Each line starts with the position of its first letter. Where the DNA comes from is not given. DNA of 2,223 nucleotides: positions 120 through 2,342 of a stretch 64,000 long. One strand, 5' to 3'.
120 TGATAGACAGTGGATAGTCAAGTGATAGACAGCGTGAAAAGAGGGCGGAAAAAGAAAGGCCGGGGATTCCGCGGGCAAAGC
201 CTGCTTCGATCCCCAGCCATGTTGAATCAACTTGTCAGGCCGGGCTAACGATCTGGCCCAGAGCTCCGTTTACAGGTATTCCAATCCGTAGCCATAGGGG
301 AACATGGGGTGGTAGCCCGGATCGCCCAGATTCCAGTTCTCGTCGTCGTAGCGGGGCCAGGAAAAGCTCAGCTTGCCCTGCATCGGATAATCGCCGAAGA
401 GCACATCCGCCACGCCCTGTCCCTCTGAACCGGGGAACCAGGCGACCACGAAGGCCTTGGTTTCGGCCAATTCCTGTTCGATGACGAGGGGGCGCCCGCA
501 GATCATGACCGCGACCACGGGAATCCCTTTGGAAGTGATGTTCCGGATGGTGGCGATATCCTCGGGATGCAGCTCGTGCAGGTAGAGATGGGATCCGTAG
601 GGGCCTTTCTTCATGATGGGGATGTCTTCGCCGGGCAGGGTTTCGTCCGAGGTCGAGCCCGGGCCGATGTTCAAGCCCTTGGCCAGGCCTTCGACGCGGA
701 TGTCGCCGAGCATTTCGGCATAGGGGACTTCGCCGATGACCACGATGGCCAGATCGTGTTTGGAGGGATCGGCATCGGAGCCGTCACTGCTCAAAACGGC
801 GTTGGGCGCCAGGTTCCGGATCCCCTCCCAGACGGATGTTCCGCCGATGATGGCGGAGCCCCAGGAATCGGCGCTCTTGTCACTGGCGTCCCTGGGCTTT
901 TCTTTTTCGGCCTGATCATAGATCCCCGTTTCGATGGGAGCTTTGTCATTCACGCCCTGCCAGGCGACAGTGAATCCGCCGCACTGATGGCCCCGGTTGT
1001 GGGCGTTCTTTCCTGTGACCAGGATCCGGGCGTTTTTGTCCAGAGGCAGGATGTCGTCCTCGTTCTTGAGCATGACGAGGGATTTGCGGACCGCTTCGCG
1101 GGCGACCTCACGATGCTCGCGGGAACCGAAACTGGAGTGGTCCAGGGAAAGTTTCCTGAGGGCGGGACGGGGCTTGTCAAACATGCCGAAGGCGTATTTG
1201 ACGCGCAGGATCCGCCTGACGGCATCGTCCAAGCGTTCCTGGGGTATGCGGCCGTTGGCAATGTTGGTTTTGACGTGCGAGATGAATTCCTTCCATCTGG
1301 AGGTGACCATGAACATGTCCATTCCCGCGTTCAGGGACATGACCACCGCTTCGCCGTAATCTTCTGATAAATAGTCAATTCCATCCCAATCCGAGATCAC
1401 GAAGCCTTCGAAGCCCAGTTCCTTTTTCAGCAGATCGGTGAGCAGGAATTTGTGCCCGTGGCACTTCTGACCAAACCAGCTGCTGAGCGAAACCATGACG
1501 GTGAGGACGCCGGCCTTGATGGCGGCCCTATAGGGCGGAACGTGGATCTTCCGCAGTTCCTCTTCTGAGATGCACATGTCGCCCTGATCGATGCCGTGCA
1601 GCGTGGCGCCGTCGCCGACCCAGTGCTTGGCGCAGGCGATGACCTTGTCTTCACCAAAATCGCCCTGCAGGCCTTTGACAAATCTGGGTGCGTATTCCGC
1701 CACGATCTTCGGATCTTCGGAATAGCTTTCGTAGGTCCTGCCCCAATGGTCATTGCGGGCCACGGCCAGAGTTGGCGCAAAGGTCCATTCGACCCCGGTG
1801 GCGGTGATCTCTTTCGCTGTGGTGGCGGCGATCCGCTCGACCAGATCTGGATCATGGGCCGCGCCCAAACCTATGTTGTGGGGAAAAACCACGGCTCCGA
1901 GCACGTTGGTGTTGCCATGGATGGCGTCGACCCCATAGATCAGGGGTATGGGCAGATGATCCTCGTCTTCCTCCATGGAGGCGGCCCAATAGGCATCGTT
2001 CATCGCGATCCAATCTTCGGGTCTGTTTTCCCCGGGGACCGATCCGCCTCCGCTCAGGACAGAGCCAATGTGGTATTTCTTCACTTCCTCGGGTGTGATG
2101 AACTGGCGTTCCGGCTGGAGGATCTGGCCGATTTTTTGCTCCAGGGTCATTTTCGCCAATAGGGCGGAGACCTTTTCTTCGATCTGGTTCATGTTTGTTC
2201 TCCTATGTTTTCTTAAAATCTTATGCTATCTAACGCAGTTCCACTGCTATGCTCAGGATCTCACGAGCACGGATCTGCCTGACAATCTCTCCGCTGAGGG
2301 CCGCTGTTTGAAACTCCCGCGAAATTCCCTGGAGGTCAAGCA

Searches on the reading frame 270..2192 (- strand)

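Call 14: search_protein_families(library=pfam, proteins=[window:270-2192:-])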
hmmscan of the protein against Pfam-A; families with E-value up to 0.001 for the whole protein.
window:270-2192:- (640 aa): 2 families
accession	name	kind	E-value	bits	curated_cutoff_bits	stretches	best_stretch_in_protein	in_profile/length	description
PF00933.27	Glyco_hydro_3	-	8.8e-81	272.2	27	1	16-331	1-316/316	Glycosyl hydrolase family 3 N terminal domain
PF01915.27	Glyco_hydro_3_C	-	1.3e-32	113.9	31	1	372-639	1-200/200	Glycosyl hydrolase family 3 C-terminal domain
